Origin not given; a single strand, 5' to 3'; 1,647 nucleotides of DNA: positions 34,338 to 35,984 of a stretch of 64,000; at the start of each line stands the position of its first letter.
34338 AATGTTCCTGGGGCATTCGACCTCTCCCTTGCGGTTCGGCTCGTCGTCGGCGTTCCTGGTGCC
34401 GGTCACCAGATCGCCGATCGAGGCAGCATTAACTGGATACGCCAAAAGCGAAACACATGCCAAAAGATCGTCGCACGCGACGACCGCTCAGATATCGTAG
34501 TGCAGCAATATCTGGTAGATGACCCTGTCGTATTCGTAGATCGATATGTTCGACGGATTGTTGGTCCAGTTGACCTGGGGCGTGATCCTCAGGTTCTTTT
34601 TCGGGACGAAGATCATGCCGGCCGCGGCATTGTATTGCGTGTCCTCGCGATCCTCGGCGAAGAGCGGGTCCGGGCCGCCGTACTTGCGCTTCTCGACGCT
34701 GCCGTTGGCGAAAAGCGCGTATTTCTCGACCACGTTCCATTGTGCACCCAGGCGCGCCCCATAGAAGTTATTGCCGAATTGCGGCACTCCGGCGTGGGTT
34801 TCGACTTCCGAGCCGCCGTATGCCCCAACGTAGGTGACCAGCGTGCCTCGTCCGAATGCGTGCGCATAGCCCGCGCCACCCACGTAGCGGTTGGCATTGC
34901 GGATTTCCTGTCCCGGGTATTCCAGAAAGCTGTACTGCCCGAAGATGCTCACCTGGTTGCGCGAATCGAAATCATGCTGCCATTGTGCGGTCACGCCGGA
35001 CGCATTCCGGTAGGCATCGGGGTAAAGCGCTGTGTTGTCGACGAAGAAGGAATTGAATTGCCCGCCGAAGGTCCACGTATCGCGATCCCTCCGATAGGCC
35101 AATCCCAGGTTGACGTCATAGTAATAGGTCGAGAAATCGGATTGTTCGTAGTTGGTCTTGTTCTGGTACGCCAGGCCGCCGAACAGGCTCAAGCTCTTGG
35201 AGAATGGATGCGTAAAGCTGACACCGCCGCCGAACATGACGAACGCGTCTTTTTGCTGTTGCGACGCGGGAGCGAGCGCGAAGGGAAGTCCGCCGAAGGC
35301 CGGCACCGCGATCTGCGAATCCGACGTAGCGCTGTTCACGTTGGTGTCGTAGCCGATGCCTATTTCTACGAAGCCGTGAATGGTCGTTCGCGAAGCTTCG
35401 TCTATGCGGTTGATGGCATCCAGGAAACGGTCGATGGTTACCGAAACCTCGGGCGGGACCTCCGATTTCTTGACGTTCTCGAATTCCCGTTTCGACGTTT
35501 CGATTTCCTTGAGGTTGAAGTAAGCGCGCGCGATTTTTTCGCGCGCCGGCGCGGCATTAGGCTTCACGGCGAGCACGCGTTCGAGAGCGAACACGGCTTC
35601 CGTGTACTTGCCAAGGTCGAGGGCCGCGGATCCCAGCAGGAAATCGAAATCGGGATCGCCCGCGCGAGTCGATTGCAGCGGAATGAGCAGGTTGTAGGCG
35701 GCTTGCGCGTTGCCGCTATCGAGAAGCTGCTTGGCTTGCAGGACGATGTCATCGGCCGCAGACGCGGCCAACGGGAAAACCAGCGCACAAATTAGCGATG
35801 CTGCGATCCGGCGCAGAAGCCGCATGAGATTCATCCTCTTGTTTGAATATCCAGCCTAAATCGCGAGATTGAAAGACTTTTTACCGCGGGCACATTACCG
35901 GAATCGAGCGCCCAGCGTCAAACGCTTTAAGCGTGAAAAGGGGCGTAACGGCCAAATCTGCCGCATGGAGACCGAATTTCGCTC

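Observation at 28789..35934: Four-gene accessory operon: Slam-like outer-membrane protein, FecR-domain cargo, adenylating enzyme and TPR-GT41 glycosyltransferase. Candidate undescribed modification-plus-export system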

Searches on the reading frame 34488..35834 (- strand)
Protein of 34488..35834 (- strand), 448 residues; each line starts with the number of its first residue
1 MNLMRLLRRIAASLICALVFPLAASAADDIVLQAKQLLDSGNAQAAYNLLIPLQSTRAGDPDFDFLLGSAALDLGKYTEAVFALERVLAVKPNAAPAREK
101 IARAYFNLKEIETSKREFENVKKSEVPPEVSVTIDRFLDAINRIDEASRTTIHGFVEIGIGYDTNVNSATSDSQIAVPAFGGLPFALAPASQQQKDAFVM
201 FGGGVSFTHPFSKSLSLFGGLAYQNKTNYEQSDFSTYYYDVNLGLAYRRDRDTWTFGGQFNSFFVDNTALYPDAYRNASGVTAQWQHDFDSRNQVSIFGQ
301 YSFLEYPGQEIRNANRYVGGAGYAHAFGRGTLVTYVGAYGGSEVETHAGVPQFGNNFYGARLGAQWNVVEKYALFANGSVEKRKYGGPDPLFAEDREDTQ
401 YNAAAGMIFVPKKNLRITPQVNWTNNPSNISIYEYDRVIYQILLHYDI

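Call 3: search_protein_families(library=pfam, proteins=[window:34488-35834:-], max_evalue=0.01)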
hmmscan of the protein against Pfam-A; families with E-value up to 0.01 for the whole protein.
window:34488-35834:- (448 aa): 13 families
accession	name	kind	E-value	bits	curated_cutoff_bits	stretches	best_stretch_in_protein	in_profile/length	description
PF04575.19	SlipAM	-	1.9e-09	37.9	22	1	158-437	7-277/288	Surface lipoprotein assembly modifier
PF14559.12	TPR_19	-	1e-08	35.8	25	2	71-123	1-53/68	Tetratricopeptide repeat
PF13432.12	TPR_16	-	8.8e-07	29.7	32.7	2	66-110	2-46/65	Tetratricopeptide repeat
PF12895.13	ANAPC3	-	1.7e-06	28.7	27.2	1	12-86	8-81/82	Anaphase-promoting complex, cyclosome, subunit 3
PF13181.12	TPR_8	-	2.3e-06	27.7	25.7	1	65-93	5-33/34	Tetratricopeptide repeat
PF07719.23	TPR_2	-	0.00016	22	27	1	65-93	5-33/34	Tetratricopeptide repeat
PF00515.34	TPR_1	-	0.00032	20.8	27.8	1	66-93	6-33/34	Tetratricopeptide repeat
PF13174.12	TPR_6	-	0.00043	21.2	26.3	0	65-89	4-28/33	Tetratricopeptide repeat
PF13414.12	TPR_11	-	0.00099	19.2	26.8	1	68-108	1-41/42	TPR repeat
PF11059.14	DUF2860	-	0.0012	18.5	22.9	1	356-444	201-291/294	Protein of unknown function (DUF2860)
PF16918.11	PknG_TPR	-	0.0045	16.3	27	1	33-96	100-164/340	Protein kinase G tetratricopeptide repeat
PF13428.12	TPR_14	-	0.0065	17.5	23.5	0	66-103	6-43/44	Tetratricopeptide repeat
PF10082.15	BBP2_2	-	0.0085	15.4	23.7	0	356-409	173-226/378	Putative beta-barrel porin 2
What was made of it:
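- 34488..35834 (-): Type XI secretion (Slam-like, DUF560/SlipAM) outer-membrane protein: signal peptide, TPR domain (aa ~30-146) and a 14-strand beta-barrel (aa ~150-448). The likely true start is the ATG at 35825 (445 aa). PF04575 at 37.9 bits against a cut-off of 22, plus TPR_19 (call 3).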

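Call 4: search_protein_families(library=ncbifam, proteins=[window:34488-35834:-], max_evalue=0.01)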
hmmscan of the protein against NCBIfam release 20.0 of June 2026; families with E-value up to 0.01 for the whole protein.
window:34488-35834:- (448 aa): 4 families
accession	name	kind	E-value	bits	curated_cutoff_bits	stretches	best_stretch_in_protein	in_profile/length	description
TIGR02917.1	PEP_TPR_lipo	equivalog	7.2e-08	30.8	312.2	1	12-122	5-117/899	XrtA/PEP-CTERM system TPR-repeat protein PrsT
TIGR03014.2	EpsL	equivalog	1.3e-06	27.7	275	1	358-438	294-375/385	XrtB/PEP-CTERM-associated polysaccharide biosynthesis outer membrane protein EpsL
NF040959.1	MamA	equivalog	7.1e-06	25.6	200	1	33-121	43-131/204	magnetosome protein MamA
NF008520.0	PRK11447.1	equivalog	0.0098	13.7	858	0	28-123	574-665/1157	cellulose synthase complex outer membrane protein BcsC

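Call 18: search_solved_structures(query=window:34488-35834:-, max_evalue=1)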
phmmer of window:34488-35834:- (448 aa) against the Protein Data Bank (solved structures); distinct sequences matched with E-value up to 1: 34.
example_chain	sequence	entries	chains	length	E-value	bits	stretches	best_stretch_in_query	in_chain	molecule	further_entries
8bu0_A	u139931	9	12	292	6.6e-06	28.5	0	63-113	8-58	Consensus tetratricopeptide repeat protein | Crystal structure of an 8-repeat consensus TPR superhelix with Zinc. | Monomer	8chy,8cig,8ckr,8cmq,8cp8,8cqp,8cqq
6vfj_B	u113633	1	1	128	0.002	20.3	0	62-108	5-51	I53_dn5B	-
6vl6_B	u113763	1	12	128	0.0021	20.2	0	62-116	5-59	T33_dn2B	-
5hrz_A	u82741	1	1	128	0.0023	20.1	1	62-108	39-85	TPR domain protein 1na0C3_3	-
6v8e_A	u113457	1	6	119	0.0024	20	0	62-113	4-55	Designed protein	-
8ump_A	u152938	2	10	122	0.0025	20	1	61-119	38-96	T33-ml35-redesigned-TPR-domain-fold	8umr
6vfh_A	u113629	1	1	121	0.0029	19.8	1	67-142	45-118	T33_dn10A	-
6vl6_A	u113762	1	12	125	0.0064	18.6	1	62-115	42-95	T33_dn2A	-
1na0_A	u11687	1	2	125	0.0066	18.6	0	65-113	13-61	designed protein CTPR3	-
8ch0_A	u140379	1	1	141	0.014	17.5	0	62-114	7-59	Consensus tetratricopeptide repeat protein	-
2wqh_A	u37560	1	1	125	0.016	17.3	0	65-112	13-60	CTPR3Y3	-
3asg_A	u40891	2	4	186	0.018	17.1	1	46-121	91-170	MamA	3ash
2fo7_A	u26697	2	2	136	0.023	16.8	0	65-112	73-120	SYNTHETIC CONSENSUS TPR PROTEIN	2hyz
3as4_A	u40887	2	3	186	0.032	16.3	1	46-121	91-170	MamA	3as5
6vfi_B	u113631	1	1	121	0.033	16.3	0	62-107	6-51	O43_dn18B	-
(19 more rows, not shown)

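Call 29: find_homologous_proteins(query=window:34488-35834:-, max_evalue=0.001)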
Query window:34488-35834:- (448 aa): 1515 proteins with E <= 0.001 among 8000 candidates; the best 120 are listed.
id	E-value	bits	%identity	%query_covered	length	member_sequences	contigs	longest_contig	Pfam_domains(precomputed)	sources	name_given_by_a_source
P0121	5.1e-286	966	100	95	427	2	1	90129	PF14559.13,PF04575.20,PF12895.14,PF13432.13,PF13181.13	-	-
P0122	1.1e-228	777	76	99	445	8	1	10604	PF14559.13,PF04575.20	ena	-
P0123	1.7e-226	770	76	99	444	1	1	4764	PF14559.13,PF04575.20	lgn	-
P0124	1.8e-226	770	76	96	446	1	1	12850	PF14559.13,PF04575.20,PF13432.13,PF13181.13,PF13174.13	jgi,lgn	jgi:tetratricopeptide (TPR) repeat protein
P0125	1.2e-223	761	74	99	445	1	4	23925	PF14559.13,PF04575.20,PF13432.13,PF13174.13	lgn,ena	-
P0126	2.1e-223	760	75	97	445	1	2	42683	PF14559.13,PF04575.20,PF13181.13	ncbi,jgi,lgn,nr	ncbi:MAG TPA: surface lipoprotein assembly modifier [Burkholderiales bacterium]|jgi:tetratricopeptid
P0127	2.3e-223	760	74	99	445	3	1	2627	PF14559.13,PF04575.20,PF13432.13,PF10082.16,PF13181.13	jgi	jgi:tetratricopeptide (TPR) repeat protein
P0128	7.5e-222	755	74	99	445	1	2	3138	PF14559.13,PF04575.20,PF10082.16,PF13174.13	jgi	jgi:tetratricopeptide (TPR) repeat protein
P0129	2.4e-221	753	74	99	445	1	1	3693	PF14559.13,PF04575.20,PF12895.14,PF13432.13,PF10082.16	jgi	jgi:tetratricopeptide (TPR) repeat protein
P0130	6.6e-221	752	72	99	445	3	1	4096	PF14559.13,PF04575.20,PF13432.13,PF13181.13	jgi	-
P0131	3.5e-220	749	72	99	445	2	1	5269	PF14559.13,PF04575.20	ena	-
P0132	7.2e-220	748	73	99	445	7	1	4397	PF14559.13,PF04575.20,PF12895.14,PF13432.13,PF13181.13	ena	-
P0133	1.7e-218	744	72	99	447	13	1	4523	PF14559.13,PF04575.20,PF13181.13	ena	-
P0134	7.2e-218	742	72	99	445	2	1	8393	PF14559.13,PF04575.20,PF13181.13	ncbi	-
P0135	2.4e-217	740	72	99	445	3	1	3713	PF14559.13,PF04575.20,PF13181.13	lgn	-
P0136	3.0e-217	740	72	99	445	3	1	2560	PF14559.13,PF04575.20,PF12895.14,PF13432.13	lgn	-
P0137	4.2e-217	739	74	96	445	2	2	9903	PF14559.13,PF04575.20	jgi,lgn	jgi:tetratricopeptide (TPR) repeat protein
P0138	6.7e-217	739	71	99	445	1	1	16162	PF14559.13,PF04575.20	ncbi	-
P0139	2.0e-216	737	71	99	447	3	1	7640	PF14559.13,PF04575.20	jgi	jgi:tetratricopeptide (TPR) repeat protein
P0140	1.5e-215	734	74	94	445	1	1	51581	PF14559.13,PF04575.20,PF12895.14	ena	-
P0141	2.0e-215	734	71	99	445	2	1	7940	PF14559.13,PF04575.20,PF10082.16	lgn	-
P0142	2.1e-215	734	73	96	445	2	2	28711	PF14559.13,PF04575.20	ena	-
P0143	2.8e-215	733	73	98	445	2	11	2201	PF14559.13,PF04575.20,PF13432.13,PF13181.13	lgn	-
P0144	2.8e-215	733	73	99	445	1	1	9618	PF14559.13,PF04575.20,PF10082.16,PF13181.13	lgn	-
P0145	1.9e-214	731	71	99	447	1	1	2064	PF14559.13,PF04575.20,PF13181.13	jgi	jgi:tetratricopeptide (TPR) repeat protein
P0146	2.9e-214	730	71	99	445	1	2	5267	PF14559.13,PF04575.20,PF13181.13,PF13174.13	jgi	jgi:tetratricopeptide (TPR) repeat protein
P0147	6.9e-214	729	72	99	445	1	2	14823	PF14559.13,PF04575.20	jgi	jgi:tetratricopeptide (TPR) repeat protein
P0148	9.8e-214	728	72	99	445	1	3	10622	PF14559.13,PF04575.20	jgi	jgi:tetratricopeptide (TPR) repeat protein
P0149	1.9e-213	727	71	99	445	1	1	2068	PF14559.13,PF04575.20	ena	-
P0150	6.3e-213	726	71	99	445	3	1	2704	PF14559.13,PF04575.20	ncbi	-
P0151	9.3e-213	725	71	99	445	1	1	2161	PF14559.13,PF04575.20,PF13181.13,PF07719.24,PF13174.13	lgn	-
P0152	2.0e-212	724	71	99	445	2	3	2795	PF14559.13,PF04575.20,PF13181.13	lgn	-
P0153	2.6e-212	724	72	96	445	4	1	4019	PF14559.13,PF04575.20,PF10082.16,PF13181.13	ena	-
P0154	3.6e-212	723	70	99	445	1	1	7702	PF14559.13,PF04575.20,PF12895.14,PF13432.13,PF13181.13,PF13174.13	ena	-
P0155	5.9e-212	722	71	99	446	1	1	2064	PF14559.13,PF04575.20,PF12895.14,PF13181.13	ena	-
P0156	6.0e-212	722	71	99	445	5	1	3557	PF14559.13,PF04575.20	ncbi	-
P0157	8.6e-212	722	71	99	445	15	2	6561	PF14559.13,PF04575.20,PF13181.13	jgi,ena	-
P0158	1.2e-211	721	71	96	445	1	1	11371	PF14559.13,PF04575.20,PF10082.16,PF13181.13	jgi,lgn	jgi:tetratricopeptide (TPR) repeat protein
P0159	1.5e-211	721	71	96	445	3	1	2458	PF14559.13,PF04575.20,PF12895.14,PF10082.16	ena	-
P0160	4.8e-211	719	71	99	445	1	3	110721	PF14559.13,PF04575.20,PF13181.13,PF13174.13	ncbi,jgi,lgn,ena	ncbi:MAG TPA: surface lipoprotein assembly modifier [Burkholderiales bacterium]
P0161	6.0e-211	719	71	99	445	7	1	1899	PF14559.13,PF04575.20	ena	-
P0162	7.1e-211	719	72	96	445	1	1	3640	PF14559.13,PF04575.20,PF13181.13,PF13174.13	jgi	jgi:outer membrane protein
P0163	1.2e-210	718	71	99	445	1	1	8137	PF14559.13,PF04575.20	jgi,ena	-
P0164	1.6e-210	718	73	94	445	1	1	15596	PF14559.13,PF04575.20,PF12895.14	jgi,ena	-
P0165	6.2e-210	716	71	99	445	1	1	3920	PF14559.13,PF04575.20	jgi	jgi:outer membrane protein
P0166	8.6e-210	715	72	95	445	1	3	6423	PF14559.13,PF04575.20,PF12895.14,PF13181.13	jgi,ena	jgi:outer membrane protein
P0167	9.4e-210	715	70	99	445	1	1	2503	PF14559.13,PF04575.20,PF12895.14,PF10082.16,PF13181.13,PF13174.13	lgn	-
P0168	1.0e-209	715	70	99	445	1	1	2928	PF14559.13,PF04575.20,PF12895.14,PF13181.13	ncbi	-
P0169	1.8e-209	714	71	99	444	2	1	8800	PF14559.13,PF04575.20,PF13181.13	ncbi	-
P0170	6.9e-209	712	70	99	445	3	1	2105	PF14559.13,PF04575.20,PF13181.13,PF13174.13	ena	-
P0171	1.0e-208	712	70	99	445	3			PF14559.13,PF04575.20,PF12895.14,PF13181.13,PF07719.24,PF13174.13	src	-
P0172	2.2e-208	711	71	97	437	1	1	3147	PF14559.13,PF04575.20,PF12895.14,PF13181.13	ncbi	-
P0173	2.2e-208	711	70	99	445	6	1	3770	PF14559.13,PF04575.20,PF13181.13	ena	-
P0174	3.2e-208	710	68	99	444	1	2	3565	PF14559.13,PF04575.20,PF12895.14,PF10082.16,PF13181.13,PF13174.13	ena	-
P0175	4.1e-208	710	69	99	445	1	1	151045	PF14559.13,PF04575.20,PF12895.14,PF13181.13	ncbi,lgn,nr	ncbi:MAG: DUF560 domain-containing protein [Betaproteobacteria bacterium]|nr:DUF560 domain-containin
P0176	2.8e-207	707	68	99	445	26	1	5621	PF14559.13,PF04575.20,PF12895.14,PF13432.13,PF10082.16,PF13174.13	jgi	-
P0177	4.0e-207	706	69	99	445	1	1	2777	PF14559.13,PF04575.20,PF13181.13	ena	-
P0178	5.7e-207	706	70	99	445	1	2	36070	PF14559.13,PF04575.20,PF13181.13,PF07719.24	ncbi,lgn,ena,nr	ncbi:MAG TPA: tetratricopeptide repeat protein [Burkholderiales bacterium]|nr:tetratricopeptide repe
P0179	2.9e-206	704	70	97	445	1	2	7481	PF14559.13,PF04575.20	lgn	-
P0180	6.5e-206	702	70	96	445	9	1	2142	PF14559.13,PF04575.20,PF13181.13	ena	-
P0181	6.8e-206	702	69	99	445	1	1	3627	PF14559.13,PF04575.20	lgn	-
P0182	1.8e-205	701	69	100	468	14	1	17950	PF14559.13,PF04575.20,PF13432.13,PF13181.13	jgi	jgi:tetratricopeptide (TPR) repeat protein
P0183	1.1e-203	695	67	99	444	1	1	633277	PF14559.13,PF04575.20,PF12895.14,PF10082.16,PF13181.13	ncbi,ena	-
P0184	2.4e-203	694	70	96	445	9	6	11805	PF14559.13,PF04575.20,PF13181.13,PF07719.24,PF13174.13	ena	-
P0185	7.1e-203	692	68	99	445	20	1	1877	PF14559.13,PF04575.20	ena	-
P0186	7.9e-203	692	70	94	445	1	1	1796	PF14559.13,PF04575.20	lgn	-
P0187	7.4e-202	689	68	99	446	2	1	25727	PF14559.13,PF04575.20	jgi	-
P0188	1.8e-201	688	69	99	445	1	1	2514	PF14559.13,PF04575.20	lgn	-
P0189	1.9e-200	684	67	99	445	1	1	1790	PF14559.13,PF16918.12,PF04575.20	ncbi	-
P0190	4.9e-200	683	67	99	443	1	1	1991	PF14559.13,PF04575.20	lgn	-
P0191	1.0e-199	682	68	99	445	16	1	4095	PF14559.13,PF04575.20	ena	-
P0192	3.8e-199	680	68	99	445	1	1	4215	PF14559.13,PF04575.20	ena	-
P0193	1.1e-198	679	67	99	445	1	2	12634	PF14559.13,PF04575.20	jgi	-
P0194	1.7e-198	678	67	99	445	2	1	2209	PF14559.13,PF04575.20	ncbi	-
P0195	1.9e-198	678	65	94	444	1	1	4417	PF14559.13,PF04575.20,PF10082.16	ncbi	-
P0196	3.6e-198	677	68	99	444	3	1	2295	PF14559.13,PF04575.20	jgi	jgi:tetratricopeptide (TPR) repeat protein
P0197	3.7e-198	677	66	99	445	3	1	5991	PF14559.13,PF04575.20,PF13181.13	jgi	jgi:tetratricopeptide (TPR) repeat protein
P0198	4.8e-198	676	68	97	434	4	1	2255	PF14559.13,PF04575.20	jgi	jgi:tetratricopeptide (TPR) repeat protein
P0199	1.5e-197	675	66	99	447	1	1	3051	PF14559.13,PF04575.20,PF13432.13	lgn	-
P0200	5.6e-197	673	67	99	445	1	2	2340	PF14559.13,PF04575.20,PF12895.14,PF13181.13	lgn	-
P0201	9.0e-197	672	67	99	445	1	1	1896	PF14559.13,PF16918.12,PF04575.20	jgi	jgi:outer membrane protein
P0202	1.4e-196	672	67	99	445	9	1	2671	PF14559.13,PF04575.20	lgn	-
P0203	6.8e-196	669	66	97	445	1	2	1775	PF14559.13,PF04575.20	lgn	-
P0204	2.3e-195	668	65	99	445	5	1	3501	PF14559.13,PF04575.20,PF10082.16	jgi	jgi:tetratricopeptide (TPR) repeat protein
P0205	2.9e-195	667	66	99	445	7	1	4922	PF14559.13,PF04575.20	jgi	jgi:tetratricopeptide (TPR) repeat protein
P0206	7.0e-195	666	66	99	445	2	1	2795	PF14559.13,PF04575.20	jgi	-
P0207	6.8e-192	656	65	99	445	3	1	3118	PF14559.13,PF04575.20,PF12895.14,PF13181.13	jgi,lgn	jgi:tetratricopeptide (TPR) repeat protein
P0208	1.1e-190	652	64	100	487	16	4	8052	PF14559.13,PF04575.20,PF13181.13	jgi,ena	jgi:tetratricopeptide (TPR) repeat protein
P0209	2.1e-189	648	66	99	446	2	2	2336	PF14559.13,PF04575.20,PF10082.16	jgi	jgi:tetratricopeptide (TPR) repeat protein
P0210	2.2e-189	648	67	97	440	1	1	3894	PF14559.13,PF04575.20,PF10082.16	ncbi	ncbi:MAG: surface lipoprotein assembly modifier [Betaproteobacteria bacterium]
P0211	6.0e-189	647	62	99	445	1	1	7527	PF14559.13,PF04575.20,PF13432.13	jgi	-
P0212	1.1e-188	646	64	99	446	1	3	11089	PF14559.13,PF04575.20,PF10082.16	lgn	-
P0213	2.7e-187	641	66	99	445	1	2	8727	PF14559.13,PF04575.20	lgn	-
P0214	2.7e-186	638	62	99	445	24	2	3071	PF14559.13,PF04575.20,PF12895.14,PF13181.13,PF07719.24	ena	-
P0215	6.8e-186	636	66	99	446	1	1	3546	PF14559.13,PF04575.20,PF10082.16,PF13181.13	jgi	jgi:outer membrane protein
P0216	5.3e-185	634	64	99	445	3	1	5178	PF14559.13,PF04575.20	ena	-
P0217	2.2e-184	631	63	99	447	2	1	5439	PF14559.13,PF04575.20,PF10082.16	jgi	jgi:tetratricopeptide (TPR) repeat protein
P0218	1.4e-183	629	63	99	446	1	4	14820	PF14559.13,PF04575.20,PF12895.14,PF10082.16,PF13181.13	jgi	jgi:outer membrane protein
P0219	3.6e-182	624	62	100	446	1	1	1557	PF14559.13,PF04575.20,PF12895.14,PF13432.13,PF10082.16,PF13428.13,PF13181.13,PF07719.24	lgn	-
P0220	1.6e-181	622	63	99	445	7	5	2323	PF14559.13,PF04575.20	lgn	-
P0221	3.8e-181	621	62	99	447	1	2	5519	PF14559.13,PF04575.20,PF12895.14,PF10082.16,PF13181.13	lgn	-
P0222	1.9e-180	619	63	99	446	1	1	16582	PF14559.13,PF04575.20,PF10082.16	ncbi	-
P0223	2.3e-180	618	63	99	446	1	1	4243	PF14559.13,PF04575.20,PF12895.14,PF13432.13,PF10082.16,PF13181.13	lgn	-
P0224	4.8e-180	617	62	99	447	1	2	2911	PF14559.13,PF13505.13,PF04575.20,PF10082.16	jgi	jgi:tetratricopeptide (TPR) repeat protein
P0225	1.4e-178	612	61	99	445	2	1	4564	PF14559.13,PF04575.20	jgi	jgi:tetratricopeptide (TPR) repeat protein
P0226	1.3e-177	609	62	99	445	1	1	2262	PF14559.13,PF04575.20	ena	-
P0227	3.2e-177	608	61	99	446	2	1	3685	PF14559.13,PF16918.12,PF04575.20,PF12895.14,PF13432.13,PF10082.16,PF13181.13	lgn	-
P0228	6.1e-177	607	62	98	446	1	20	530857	PF14559.13,PF04575.20,PF12895.14,PF13432.13,PF10082.16,PF13181.13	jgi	jgi:outer membrane protein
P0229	6.3e-177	607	61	99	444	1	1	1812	PF14559.13,PF04575.20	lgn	-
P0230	9.6e-175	600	60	99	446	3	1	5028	PF14559.13,PF04575.20,PF12895.14,PF13432.13,PF13181.13,PF13174.13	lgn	-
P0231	2.3e-174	598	60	99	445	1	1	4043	PF14559.13,PF04575.20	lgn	-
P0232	4.9e-174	597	61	99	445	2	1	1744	PF14559.13,PF04575.20,PF12895.14,PF13432.13,PF13181.13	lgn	-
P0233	2.2e-173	595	61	95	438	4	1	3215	PF14559.13,PF04575.20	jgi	-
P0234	7.6e-173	593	60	98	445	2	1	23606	PF14559.13,PF04575.20,PF13432.13,PF10082.16,PF13181.13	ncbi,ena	-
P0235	1.5e-172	593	59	99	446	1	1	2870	PF14559.13,PF04575.20,PF12895.14,PF13432.13,PF13181.13,PF13174.13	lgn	-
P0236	2.2e-172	592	60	99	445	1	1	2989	PF14559.13,PF04575.20,PF10082.16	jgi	-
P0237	9.0e-172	590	60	95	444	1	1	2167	PF14559.13,PF04575.20,PF10082.16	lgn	-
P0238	2.3e-171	589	59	99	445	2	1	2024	PF14559.13,PF13505.13,PF04575.20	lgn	-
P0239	2.7e-171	588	59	99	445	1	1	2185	PF14559.13,PF04575.20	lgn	-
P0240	4.8e-171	588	59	99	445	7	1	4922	PF14559.13,PF04575.20,PF10082.16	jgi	jgi:tetratricopeptide (TPR) repeat protein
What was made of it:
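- On Type XI secretion OMP (Slam / DUF560 / SlipAM, PF04575): All 120 listed homologues carry PF04575 (call 29).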

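Call 41: predict_structure(alignment_id=A3)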
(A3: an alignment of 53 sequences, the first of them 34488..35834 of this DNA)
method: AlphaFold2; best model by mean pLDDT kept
length: 448 residues; sequences in the alignment: 53
mean_pLDDT: 83.3   pTM: 0.66
mean pLDDT of the five models: 83.3, 81.5, 77.6, 76.8, 75.9
residues with pLDDT >= 90: 194; 70-90: 201; 50-70: 32; < 50: 21
segments of 3 or more residues with pLDDT < 50: 171-191
pLDDT, mean of each block of 10 residues (from residue 1): 71 65 62 88 90 87 93 91 93 87 88 86 76 76 77 93 74 32 30 75 93 92 87 79 94 94 78 79 92 91 87 91 87 92 89 89 89 92 87 87 92 92 89 83 94
secondary structure, 60 per line:
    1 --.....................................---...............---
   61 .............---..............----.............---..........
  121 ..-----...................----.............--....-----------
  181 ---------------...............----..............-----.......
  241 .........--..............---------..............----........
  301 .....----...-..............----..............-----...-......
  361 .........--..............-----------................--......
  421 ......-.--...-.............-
elements in order: H3-39 H43-57 H61-73 H77-90 H95-107 H111-122 H128-146 E151-163 H166-169 E196-210 E215-228 E234-249 E252-265 E275-288 E293-305 E314-327 E332-345 E355-369 E372-385 E397-412 E415-426 E435-447
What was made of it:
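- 34488..35834 (-): AF2 model with pLDDT 83 shows 7 helices and 14 strands (call 41).
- On Type XI secretion OMP (Slam / DUF560 / SlipAM, PF04575): The AF2 model (pLDDT 83) has helices at aa 3-146 and 14 strands at aa 151-447 (call 41).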
